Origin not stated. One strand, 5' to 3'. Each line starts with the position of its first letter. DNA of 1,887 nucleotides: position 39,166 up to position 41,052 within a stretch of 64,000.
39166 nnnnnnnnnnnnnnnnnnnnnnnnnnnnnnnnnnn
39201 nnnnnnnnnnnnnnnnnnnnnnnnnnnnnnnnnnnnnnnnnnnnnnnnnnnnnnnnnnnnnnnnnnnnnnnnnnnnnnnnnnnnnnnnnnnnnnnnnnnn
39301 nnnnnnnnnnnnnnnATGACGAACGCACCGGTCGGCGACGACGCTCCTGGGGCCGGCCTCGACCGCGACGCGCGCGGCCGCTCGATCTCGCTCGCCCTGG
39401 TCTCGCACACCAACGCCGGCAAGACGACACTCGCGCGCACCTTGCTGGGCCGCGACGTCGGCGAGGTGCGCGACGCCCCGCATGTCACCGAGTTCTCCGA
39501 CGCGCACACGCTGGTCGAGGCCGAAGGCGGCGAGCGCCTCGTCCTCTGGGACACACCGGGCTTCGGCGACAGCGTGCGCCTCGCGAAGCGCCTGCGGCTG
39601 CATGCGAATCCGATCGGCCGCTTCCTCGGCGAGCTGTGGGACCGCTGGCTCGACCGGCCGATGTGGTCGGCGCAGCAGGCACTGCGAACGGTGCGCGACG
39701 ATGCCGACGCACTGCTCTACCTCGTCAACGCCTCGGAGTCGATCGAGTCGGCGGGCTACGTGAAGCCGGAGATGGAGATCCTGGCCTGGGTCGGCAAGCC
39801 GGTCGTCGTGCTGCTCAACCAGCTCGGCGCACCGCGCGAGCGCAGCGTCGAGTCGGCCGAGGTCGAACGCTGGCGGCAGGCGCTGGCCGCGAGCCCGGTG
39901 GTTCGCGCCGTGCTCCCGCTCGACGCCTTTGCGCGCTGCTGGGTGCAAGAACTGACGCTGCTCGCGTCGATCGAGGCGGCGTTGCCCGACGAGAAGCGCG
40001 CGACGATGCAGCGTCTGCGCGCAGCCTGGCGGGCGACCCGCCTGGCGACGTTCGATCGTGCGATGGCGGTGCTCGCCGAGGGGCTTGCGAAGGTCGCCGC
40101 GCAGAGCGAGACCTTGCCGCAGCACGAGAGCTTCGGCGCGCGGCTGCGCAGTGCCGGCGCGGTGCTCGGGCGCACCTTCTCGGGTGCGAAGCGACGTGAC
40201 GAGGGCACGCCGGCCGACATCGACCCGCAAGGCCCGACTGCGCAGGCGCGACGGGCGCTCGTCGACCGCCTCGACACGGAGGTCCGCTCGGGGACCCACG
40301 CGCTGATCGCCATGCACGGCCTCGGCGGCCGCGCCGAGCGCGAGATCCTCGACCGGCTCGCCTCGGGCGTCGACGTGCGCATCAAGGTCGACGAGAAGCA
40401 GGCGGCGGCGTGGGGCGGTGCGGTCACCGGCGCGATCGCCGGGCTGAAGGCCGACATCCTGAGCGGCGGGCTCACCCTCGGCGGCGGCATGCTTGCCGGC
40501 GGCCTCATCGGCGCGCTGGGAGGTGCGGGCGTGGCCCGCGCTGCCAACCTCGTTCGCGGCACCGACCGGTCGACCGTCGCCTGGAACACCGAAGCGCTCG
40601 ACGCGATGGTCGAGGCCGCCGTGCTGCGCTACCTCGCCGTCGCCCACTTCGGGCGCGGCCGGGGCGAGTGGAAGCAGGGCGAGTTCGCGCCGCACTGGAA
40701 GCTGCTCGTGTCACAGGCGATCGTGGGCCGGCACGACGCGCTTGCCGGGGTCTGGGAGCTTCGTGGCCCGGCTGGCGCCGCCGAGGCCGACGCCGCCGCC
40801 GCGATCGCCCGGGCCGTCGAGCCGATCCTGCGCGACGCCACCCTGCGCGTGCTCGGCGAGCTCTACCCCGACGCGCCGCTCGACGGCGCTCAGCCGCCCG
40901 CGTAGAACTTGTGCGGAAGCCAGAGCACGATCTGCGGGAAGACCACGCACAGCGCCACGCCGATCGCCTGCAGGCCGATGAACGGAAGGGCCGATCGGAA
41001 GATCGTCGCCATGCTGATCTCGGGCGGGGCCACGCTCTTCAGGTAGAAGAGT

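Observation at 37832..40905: Coupled DUF2868-like membrane protein and GTPase-DUF3482: candidate dynamin-like membrane-remodelling pair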

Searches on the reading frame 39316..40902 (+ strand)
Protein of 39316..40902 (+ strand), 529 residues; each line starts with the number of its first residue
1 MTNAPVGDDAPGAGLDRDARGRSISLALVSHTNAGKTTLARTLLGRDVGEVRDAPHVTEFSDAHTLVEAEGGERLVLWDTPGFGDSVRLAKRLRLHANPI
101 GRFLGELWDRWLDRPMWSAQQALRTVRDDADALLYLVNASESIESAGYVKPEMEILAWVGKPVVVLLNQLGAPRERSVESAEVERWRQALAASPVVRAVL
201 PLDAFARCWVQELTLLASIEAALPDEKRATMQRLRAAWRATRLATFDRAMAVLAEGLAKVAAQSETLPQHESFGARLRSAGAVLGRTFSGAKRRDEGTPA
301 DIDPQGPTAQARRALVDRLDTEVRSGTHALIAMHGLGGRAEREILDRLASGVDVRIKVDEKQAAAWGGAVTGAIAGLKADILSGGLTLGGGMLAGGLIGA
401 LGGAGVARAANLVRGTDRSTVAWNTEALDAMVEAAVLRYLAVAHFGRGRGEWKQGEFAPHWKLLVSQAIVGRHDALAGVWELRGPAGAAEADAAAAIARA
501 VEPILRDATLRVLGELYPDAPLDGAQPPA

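Call 5: search_protein_families(library=pfam, proteins=[window:39316-40902:+], max_evalue=0.1)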
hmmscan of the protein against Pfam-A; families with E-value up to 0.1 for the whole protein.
window:39316-40902:+ (529 aa): 4 families
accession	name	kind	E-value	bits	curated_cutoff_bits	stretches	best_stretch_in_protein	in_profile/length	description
PF11981.13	DUF3482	-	1.6e-12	47.9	29.2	2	366-450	152-237/293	Domain of unknown function (DUF3482)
PF01926.29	MMR_HSR1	-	6.4e-10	39.6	21.9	1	27-168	3-112/113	50S ribosome-binding GTPase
PF00735.24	Septin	-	0.002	17.9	26.2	1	21-113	2-98/280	Septin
PF00350.29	Dynamin_N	-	0.075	13.5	27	0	72-145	100-144/168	Dynamin family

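Call 6: search_protein_families(library=ncbifam, proteins=[window:39316-40902:+], max_evalue=0.1)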
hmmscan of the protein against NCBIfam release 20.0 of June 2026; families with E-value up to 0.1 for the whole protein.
window:39316-40902:+ (529 aa): 10 families
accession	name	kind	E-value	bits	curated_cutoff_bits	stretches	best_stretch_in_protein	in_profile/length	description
TIGR00231.1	small_GTP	domain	2.8e-07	30.5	42.5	1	24-85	4-65/164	GTP-binding protein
NF000908.1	PRK00089.1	equivalog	8.9e-06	25.2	237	1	22-86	2-64/291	GTPase Era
TIGR03594.1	GTPase_EngA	equivalog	0.00047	19.3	306.7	1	26-83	3-58/432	ribosome biogenesis GTPase Der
NF002828.0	PRK03003.1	equivalog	0.00048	18.8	631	1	21-88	38-103/477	ribosome biogenesis GTPase Der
TIGR03156.1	GTP_HflX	equivalog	0.00057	18.9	216.75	1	21-83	187-247/351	GTPase HflX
TIGR03918.1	GTP_HydF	equivalog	0.0072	15.2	325.55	1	20-91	4-74/392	[FeFe] hydrogenase H-cluster maturation GTPase HydF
NF007071.0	PRK09518.1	equivalog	0.0083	14.7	953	1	23-83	271-329/706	bifunctional cytidylate kinase/GTPase Der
TIGR03596.1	GTPase_YlqF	equivalog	0.025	13.9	208.2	1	18-82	113-172/276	ribosome biogenesis GTPase YlqF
TIGR00436.1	era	equivalog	0.03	13.7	116.25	1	26-88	3-63/270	GTPase Era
NF003255.0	PRK04213.1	equivalog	0.097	12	164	0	22-85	8-64/204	GTP-binding protein EngB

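Call 7: search_protein_families(library=padloc, proteins=[window:39316-40902:+], max_evalue=0.1)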
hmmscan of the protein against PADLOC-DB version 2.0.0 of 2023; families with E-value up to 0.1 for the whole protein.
window:39316-40902:+ (529 aa): 2 families
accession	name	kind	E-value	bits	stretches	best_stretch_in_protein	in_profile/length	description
PDLC03839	LeoA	-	6.1e-06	23.6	1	22-83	56-113/559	-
PDLC03841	LeoBC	-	0.00033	17.9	1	25-84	79-134/601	-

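Call 9: find_homologous_proteins(query=window:39316-40902:+)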
Query window:39316-40902:+ (529 aa): 6517 proteins with E <= 0.001 among 8000 candidates; the best 120 are listed.
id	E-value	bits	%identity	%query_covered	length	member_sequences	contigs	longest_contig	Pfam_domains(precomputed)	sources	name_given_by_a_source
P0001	0.0e+0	1140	100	100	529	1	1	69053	PF11981.14,PF01926.30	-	-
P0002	9.3e-195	666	67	95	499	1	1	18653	PF11981.14,PF01926.30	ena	-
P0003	9.4e-193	660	63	94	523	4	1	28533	PF11981.14,PF01926.30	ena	-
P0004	8.0e-190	650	62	96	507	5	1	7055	PF11981.14,PF01926.30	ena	-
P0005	2.5e-189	648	63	97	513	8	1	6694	PF11981.14,PF01926.30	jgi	jgi:hypothetical protein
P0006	2.9e-189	648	63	97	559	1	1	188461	PF11981.14,PF01926.30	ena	-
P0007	1.4e-188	646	63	94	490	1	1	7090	PF11981.14,PF01926.30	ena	-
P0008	3.2e-188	645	62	94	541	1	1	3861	PF11981.14,PF01926.30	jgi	jgi:GTPase SAR1 family protein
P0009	6.4e-188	644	63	94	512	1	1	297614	PF11981.14,PF01926.30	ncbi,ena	-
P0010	9.4e-188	643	63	95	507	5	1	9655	PF11981.14,PF01926.30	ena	-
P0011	1.2e-187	643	63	94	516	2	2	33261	PF11981.14,PF01926.30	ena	-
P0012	1.5e-187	643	63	94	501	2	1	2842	PF11981.14,PF01926.30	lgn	-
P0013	4.7e-187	641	60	94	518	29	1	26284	PF11981.14,PF01926.30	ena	-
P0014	4.7e-187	641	62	96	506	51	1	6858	PF11981.14,PF01926.30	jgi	jgi:hypothetical protein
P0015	5.3e-187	641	62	95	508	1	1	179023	PF11981.14,PF01926.30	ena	-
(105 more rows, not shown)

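Call 13: find_related_loci(query=A1, collection=genome_contigs, flank=6000)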
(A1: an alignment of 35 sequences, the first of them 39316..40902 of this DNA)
Query A1 (529 aa) in genome_contigs; peptide patterns used: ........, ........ (x = any residue, [..] = any of these).
600 stretches matched a pattern (row limit reached: there are more); 589 encode a relative of the query (tblastn E <= 1e-3); the best 80 are kept; 80 distinct loci.
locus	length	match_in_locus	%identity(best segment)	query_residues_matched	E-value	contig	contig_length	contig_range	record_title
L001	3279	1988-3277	66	23-466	0e+0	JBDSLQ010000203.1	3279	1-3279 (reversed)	MAG: Caldimonas sp. isolate cluster1_bin.373 k127_14112488, whole genome shotgun sequence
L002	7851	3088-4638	58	14-528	1e-170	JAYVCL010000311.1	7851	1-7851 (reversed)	MAG: Burkholderiales bacterium isolate GL32_Down_metabat_118 GL32_Down_metabat_118_310, whole genome shotgun sequence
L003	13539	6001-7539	59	7-521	3e-169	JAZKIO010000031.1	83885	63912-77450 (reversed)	MAG: Pseudomonadota bacterium isolate ADI_DC_SW_02_SPN_11032020-bin039 DCSW02SPN_B039_0_000000000031, whole genome shotg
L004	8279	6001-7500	61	24-527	3e-167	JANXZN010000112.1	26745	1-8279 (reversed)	MAG: Rhizobacter sp. isolate GL140_4_metabat_340 GL140_4_k141_1748138, whole genome shotgun sequence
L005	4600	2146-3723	58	12-518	4e-172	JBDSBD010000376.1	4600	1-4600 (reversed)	MAG: Burkholderiaceae bacterium isolate cluster1_bin.125 k127_1288244, whole genome shotgun sequence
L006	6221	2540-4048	60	18-529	9e-168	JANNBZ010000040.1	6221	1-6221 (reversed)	MAG: Burkholderiales bacterium isolate OTE_78_metabat_253 OTE_78_k141_4033475, whole genome shotgun sequence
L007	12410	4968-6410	61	22-518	6e-165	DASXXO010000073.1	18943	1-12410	MAG TPA_asm: Caldimonas sp. isolate SMAG_U4800 k141_4006234, whole genome shotgun sequence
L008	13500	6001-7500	62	6-520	1e-163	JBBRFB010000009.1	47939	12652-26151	MAG: Burkholderiales bacterium isolate Co_metawrap_2545 Cmw_2545_k141_9094828_length_47939_cov_12.8777, whole genome sho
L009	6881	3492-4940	61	23-520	2e-164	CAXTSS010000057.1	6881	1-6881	MAG TPA_asm: uncultured Rhizobacter sp. isolate public_SRR11456922_metawrap_bin.1 genome assembly, contig: public_SRR114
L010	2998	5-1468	59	24-520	6e-171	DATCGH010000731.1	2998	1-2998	MAG TPA_asm: Caldimonas sp. isolate SMAG_U7801 k141_634131, whole genome shotgun sequence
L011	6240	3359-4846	61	23-521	2e-162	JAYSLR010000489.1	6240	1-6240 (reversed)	MAG: Rhizobacter sp. isolate GFS_10486 GFS_10486_488, whole genome shotgun sequence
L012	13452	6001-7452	59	22-518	1e-159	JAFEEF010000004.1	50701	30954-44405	MAG: Proteobacteria bacterium isolate SZAS AMP-55 PROT-AMP-11__4__length-50701, whole genome shotgun sequence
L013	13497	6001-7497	54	2-520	3e-159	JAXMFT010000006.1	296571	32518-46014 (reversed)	MAG: Burkholderiales bacterium isolate STL-PRO94 C3.35.fa-6, whole genome shotgun sequence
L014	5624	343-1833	58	19-524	1e-160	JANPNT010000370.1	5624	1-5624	MAG: Burkholderiales bacterium isolate VAR_87_metabat_229_sub VAR_87_k141_4818518, whole genome shotgun sequence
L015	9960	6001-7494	59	18-527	2e-158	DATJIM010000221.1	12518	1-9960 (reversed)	MAG TPA_asm: Caldimonas sp. isolate SMAG_U15538 k141_8800480, whole genome shotgun sequence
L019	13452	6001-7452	54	22-518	2e-152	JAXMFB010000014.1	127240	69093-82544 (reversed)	MAG: Burkholderiaceae bacterium isolate STL-PRO77 C4.6.fa-14, whole genome shotgun sequence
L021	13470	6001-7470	51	13-518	2e-150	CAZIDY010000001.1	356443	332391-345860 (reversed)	MAG TPA_asm: uncultured Limnobacter sp. isolate binchicken_co350_89 genome assembly, contig: NODE_9_length_356443_cov_58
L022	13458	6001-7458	57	24-529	1e-150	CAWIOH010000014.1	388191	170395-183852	MAG: uncultured beta proteobacterium isolate MFD05442.bin.2.204 genome assembly, contig: contig_33833, whole genome shot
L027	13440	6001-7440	55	24-520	1e-149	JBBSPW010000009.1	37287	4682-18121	MAG: Burkholderiales bacterium isolate LS6_sbin.67 LS6_sbin.67_K_306315_L_37287_cov_13.1869, whole genome shotgun sequen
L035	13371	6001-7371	52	24-520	4e-145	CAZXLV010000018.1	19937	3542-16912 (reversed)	MAG TPA_asm: uncultured Limnobacter sp. isolate binchicken_co235_285 genome assembly, contig: NODE_6767_length_19937_cov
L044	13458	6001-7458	49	23-528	8e-141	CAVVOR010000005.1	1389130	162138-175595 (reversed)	MAG: uncultured beta proteobacterium isolate MFD05521.bin.1.1 genome assembly, contig: contig_55791, whole genome shotgu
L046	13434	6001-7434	52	24-520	3e-140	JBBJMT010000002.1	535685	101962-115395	MAG: Casimicrobiaceae bacterium isolate RUP_SRG_25 NODE_12_length_535685_cov_14.751793, whole genome shotgun sequence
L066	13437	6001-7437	48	22-520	1e-136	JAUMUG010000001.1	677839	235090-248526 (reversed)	MAG: Lautropia sp. isolate S11M_Sa_16 NODE_1_length_677839_cov_78.488641, whole genome shotgun sequence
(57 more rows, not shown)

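Call 25: find_homologous_proteins(query=L044:4471-7476:+)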
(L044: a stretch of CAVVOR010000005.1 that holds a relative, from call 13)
Query L044:4471-7476:+ (1002 aa): 27 proteins with E <= 0.001 among 8000 candidates.
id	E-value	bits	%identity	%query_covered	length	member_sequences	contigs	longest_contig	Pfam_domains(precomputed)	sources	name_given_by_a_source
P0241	7.3e-295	999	51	98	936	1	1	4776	PF11981.14,PF01926.30,PF11067.14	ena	-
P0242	5.5e-237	808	54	81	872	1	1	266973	PF01926.30,PF11067.14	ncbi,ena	-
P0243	1.2e-206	707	55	69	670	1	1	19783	PF11981.14,PF01926.30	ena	-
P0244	5.6e-183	629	50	48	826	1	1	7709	PF11981.14,PF01926.30,PF11067.14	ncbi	ncbi:MAG: DUF2868 domain-containing protein [Burkholderiaceae bacterium]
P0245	4.0e-182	626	51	66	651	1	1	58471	PF01926.30,PF11067.14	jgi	jgi:hypothetical protein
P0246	2.9e-174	600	49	49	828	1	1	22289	PF11981.14,PF01926.30,PF11067.14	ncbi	-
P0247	9.4e-174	599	49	48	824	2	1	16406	PF11981.14,PF01926.30,PF11067.14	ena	-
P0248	1.3e-173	598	47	50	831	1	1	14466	PF11981.14,PF01926.30,PF11067.14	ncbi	ncbi:MAG: GTPase domain-containing protein [Burkholderiaceae bacterium]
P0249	1.4e-173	598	49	49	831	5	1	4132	PF11981.14,PF01926.30,PF11067.14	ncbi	-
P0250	1.8e-141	492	56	20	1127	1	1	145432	PF11067.14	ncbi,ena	-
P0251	2.7e-124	435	60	37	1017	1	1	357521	PF11067.14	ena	-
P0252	9.1e-85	304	58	13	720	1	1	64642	-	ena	-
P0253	2.7e-79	286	53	14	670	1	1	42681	-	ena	-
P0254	5.5e-79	285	35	33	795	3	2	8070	PF11981.14,PF11067.14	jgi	jgi:hypothetical protein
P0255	8.7e-77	278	34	31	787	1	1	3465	PF11981.14,PF11067.14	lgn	-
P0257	5.6e-68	248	34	33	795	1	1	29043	PF11981.14,PF11067.14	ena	-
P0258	1.0e-66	244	41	33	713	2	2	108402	PF11981.14,PF11067.14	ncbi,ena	-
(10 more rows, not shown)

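Call 26: predict_structure(alignment_id=A1)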
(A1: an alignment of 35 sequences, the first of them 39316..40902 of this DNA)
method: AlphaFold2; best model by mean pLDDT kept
length: 529 residues; sequences in the alignment: 35
mean_pLDDT: 75.6   pTM: 0.77
mean pLDDT of the five models: 75.6, 74.0, 70.9, 70.4, 70.2
residues with pLDDT >= 90: 182; 70-90: 170; 50-70: 82; < 50: 95
segments of 3 or more residues with pLDDT < 50: 1-12, 50-58, 204-206, 293-299, 352-356, 360-401, 413-415, 448-451
pLDDT, mean of each block of 10 residues (from residue 1): 36 58 92 77 70 49 90 92 83 76 72 81 89 90 83 93 88 75 92 94 68 92 96 95 94 96 82 60 58 47 73 89 91 77 70 50 39 40 42 47 50 58 89 92 62 60 92 94 77 94 96 88 65
secondary structure, 60 per line:
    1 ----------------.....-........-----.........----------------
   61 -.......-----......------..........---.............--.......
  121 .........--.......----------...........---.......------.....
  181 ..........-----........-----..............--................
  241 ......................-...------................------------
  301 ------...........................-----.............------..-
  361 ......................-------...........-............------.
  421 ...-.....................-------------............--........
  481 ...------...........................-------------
elements in order: H17-21 E23-30 H36-44 E62-68 E74-79 H86-95 H99-111 H114-129 E132-138 H149-159 E163-169 H176-190 E196-203 H209-222 H225-262 E264-266 H273-288 H307-333 H339-351 H361-382 H390-400 H402-413 E420-423 H425-445 H459-470 H473-483 H490-516

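Call 29: fold_search(model_id=the predicted structure, library=pdb)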
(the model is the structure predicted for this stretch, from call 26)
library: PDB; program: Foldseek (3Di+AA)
matches with E <= 10: 1450; with E <= 0.001: 17
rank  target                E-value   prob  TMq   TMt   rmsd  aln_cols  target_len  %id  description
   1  7c1o                  1.2e-05  1.00  0.27  0.45   4.5       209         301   18  Crystal structure of Aquifex aeolicus Era Y63A bound to GDP.AlF4- (released 2021-05-12)
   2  3iev_A                1.9e-05  1.00  0.27  0.46   4.5       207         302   18  Crystal Structure of ERA in Complex with MgGNP and the 3' End of 16S rRNA (released 2009-08-25)
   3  6j73_A                5.6e-05  1.00  0.21  0.21  30.2       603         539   14  Crystal structure of IniA from Mycobacterium smegmatis (released 2019-09-11)
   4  9bsl_W                5.8e-05  1.00  0.29  0.36   4.2       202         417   17  45SRbgA particle in complex with RbgA and YphC. Class A (released 2024-12-25)
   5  7szs_A                8.8e-05  1.00  0.26  0.60   5.1       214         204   17  Crystal Structure of Probable GTP-binding protein EngB bound to GDP from Klebsiella pneumoniae subsp. pneumoniae (released 2021-12-15)
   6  6j73_B                1.0e-04  1.00  0.22  0.22  30.1       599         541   14  Crystal structure of IniA from Mycobacterium smegmatis (released 2019-09-11)
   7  3pqc_A                3.4e-04  1.00  0.24  0.58   5.4       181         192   17  Crystal structure of Thermotoga maritima ribosome biogenesis GTP-binding protein EngB (YsxC/YihA) in complex with GDP (released 2011-06-08)
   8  1wf3                  3.6e-04  1.00  0.25  0.42   5.7       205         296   21  Crystal structure of GTP-binding protein TT1341 from Thermus thermophilus HB8 (released 2004-11-25)
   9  2gj8_D                4.3e-04  1.00  0.20  0.55   7.5       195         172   16  Structure of the MnmE G-domain in complex with GDP*AlF4-, Mg2+ and K+ (released 2006-07-04)
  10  4dhe_A                5.2e-04  1.00  0.27  0.63   4.7       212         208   17  Crystal structure of a probable GTP-binding protein engB from Burkholderia thailandensis (released 2012-02-08)
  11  7xqv_A                6.2e-04  1.00  0.23  0.64   7.2       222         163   14  The complex of nanobody Rh57 binding to GTP-bound RhoA active form (released 2022-07-13)
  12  7btc_B                6.5e-04  1.00  0.20  0.56   5.2       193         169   16  Crystal structure of Rheb Y35N mutant bound to GDP (released 2020-06-17)
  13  1d2e_A                8.2e-04  1.00  0.22  0.29   8.8       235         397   14  CRYSTAL STRUCTURE OF MITOCHONDRIAL EF-TU IN COMPLEX WITH GDP (released 1999-09-28)
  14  3sbe                  9.0e-04  1.00  0.23  0.60   6.5       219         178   19  Crystal structure of RAC1 P29S mutant (released 2012-07-18)
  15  2plf                  9.0e-04  1.00  0.23  0.28   5.5       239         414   12  The structure of aIF2gamma subunit from the archaeon Sulfolobus solfataricus in the nucleotide-free form. (released 2007-11-06)
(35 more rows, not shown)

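Call 30: search_protein_representatives(protein=window:39316-40902:+)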
Query: 529 residues. Proteins with E-value up to 0.001 (for the whole library): 1389; up to 1e-10: 790; up to 1e-30: 298. The best 150 are listed.
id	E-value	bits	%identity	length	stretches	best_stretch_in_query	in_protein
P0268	1.6e-137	475.9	50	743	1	23-519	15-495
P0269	8.7e-129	447.1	49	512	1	20-522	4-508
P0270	7.6e-127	440.7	59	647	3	24-225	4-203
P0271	3.2e-126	438.6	51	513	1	23-517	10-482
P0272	1.9e-124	432.7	47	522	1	24-519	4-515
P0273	6.5e-123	427.7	51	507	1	8-474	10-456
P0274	5.7e-122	424.6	50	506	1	24-524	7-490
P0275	2.1e-120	419.4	52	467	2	24-268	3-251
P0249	3.4e-120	418.7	50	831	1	17-522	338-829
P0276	5.0e-117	408.3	47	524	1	24-524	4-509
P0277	1.5e-116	406.7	58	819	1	9-378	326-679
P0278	4.0e-115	402.0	48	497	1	23-524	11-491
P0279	8.4e-113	394.3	49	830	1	15-519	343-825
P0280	8.8e-113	394.3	49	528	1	24-487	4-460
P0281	7.1e-111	388.0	50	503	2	21-225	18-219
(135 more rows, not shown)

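Call 33: search_solved_structures(query=A1, max_evalue=1)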
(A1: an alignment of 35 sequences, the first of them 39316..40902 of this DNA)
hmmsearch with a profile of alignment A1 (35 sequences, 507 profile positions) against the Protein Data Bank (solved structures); distinct sequences matched with E-value up to 1: 16.
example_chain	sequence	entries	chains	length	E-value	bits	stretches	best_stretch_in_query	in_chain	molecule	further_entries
5x4b_A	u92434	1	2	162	0.0013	21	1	100-158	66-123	GTPase Der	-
2hjg_A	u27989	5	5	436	0.0034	19.6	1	105-158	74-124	GTP-binding protein engA | GTPase Der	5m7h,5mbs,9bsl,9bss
4dcs_A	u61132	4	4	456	0.0034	19.6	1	105-158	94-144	GTP-BINDING PROTEIN ENGA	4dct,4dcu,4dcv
5dn8_A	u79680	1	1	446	0.0056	18.9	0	11-71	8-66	GTPase Der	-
9bs0_W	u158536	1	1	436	0.0093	18.2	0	105-158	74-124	GTPase Der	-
3jct_s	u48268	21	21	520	0.013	17.7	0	106-155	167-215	Nuclear GTP-binding protein NUG1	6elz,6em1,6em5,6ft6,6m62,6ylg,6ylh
8csp_a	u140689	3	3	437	0.062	15.4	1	7-68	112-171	GTPase Era, mitochondrial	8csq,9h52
3zjc_A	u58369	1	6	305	0.063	15.4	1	1-71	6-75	GTPASE IMAP FAMILY MEMBER 7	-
7c1o_A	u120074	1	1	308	0.1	14.7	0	112-156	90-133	GTPase Era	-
2dyk_A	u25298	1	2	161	0.14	14.3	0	13-69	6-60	GTP-binding protein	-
3r9w_A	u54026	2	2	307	0.16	14.1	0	112-156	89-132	GTPase Era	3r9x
3iev_A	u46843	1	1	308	0.16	14.1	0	112-156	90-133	GTP-binding protein era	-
8zk6_A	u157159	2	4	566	0.51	12.4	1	144-215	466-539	Indolepyruvate decarboxylase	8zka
7l20_w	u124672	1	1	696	0.69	12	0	11-87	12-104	Ribosome-releasing factor 2, mitochondrial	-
12zn_B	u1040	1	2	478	0.72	11.9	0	10-74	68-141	Septin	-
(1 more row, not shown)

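Call 54: find_encoding_contigs(protein=P0246, flank=6000, max_places=2)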
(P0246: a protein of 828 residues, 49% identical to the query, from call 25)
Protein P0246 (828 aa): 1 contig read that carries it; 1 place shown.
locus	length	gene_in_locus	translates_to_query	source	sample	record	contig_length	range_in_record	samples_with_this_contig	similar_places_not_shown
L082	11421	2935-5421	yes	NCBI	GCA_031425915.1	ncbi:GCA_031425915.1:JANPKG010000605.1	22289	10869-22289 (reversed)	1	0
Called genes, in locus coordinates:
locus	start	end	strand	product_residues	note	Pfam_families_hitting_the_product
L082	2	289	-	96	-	?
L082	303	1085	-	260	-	PF00106:adh_short, PF08659:KR, PF13561:adh_short_C2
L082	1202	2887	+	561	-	PF01494:FAD_binding_3 (faint), PF07992:Pyr_redox_2 (weak), PF00890:FAD_binding_2 (faint), PF01266:DAO (weak), PF13450:NAD_binding_8 (weak), PF21162:ETFQO_UQ-bd, PF05187:Fer4_ETF_QO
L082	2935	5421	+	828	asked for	PF11067:DUF2868, PF01926:MMR_HSR1, PF11981:DUF3482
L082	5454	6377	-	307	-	PF12146:Hydrolase_4 (faint), PF00561:Abhydrolase_1, PF12697:Abhydrolase_6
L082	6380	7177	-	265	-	PF00378:ECH_1, PF16113:ECH_2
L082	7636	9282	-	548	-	PF00501:AMP-binding, PF13193:AMP-binding_C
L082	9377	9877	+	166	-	PF05685:Uma2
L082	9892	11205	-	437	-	PF01053:Cys_Met_Meta_PP, PF01041:DegT_DnrJ_EryC1 (weak), PF01212:Beta_elim_lyase (weak)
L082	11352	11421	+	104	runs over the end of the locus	PF07110:EthD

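Call 55: find_encoding_contigs(protein=P0257, flank=6000, max_places=2)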
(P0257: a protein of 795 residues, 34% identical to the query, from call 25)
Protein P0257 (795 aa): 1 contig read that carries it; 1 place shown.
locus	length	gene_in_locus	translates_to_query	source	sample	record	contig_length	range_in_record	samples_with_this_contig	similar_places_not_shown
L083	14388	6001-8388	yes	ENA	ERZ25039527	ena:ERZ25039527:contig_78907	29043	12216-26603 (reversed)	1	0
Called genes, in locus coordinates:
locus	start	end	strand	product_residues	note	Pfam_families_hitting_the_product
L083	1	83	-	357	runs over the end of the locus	PF00589:Phage_integrase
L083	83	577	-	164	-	PF13986:DUF4224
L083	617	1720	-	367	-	PF02195:ParB_N (weak), PF18090:SoPB_HTH (faint)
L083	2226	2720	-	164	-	-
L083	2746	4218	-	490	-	-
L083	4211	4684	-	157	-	-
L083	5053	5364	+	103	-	-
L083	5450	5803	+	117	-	PF00872:Transposase_mut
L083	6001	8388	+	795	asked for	PF11067:DUF2868, PF11981:DUF3482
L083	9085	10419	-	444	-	-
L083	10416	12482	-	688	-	PF07728:AAA_5 (weak)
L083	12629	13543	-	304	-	PF13276:HTH_21, PF00665:rve, PF13683:rve_3, PF13333:rve_2 (faint)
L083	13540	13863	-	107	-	PF01527:HTH_Tnp_1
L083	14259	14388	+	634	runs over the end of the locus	-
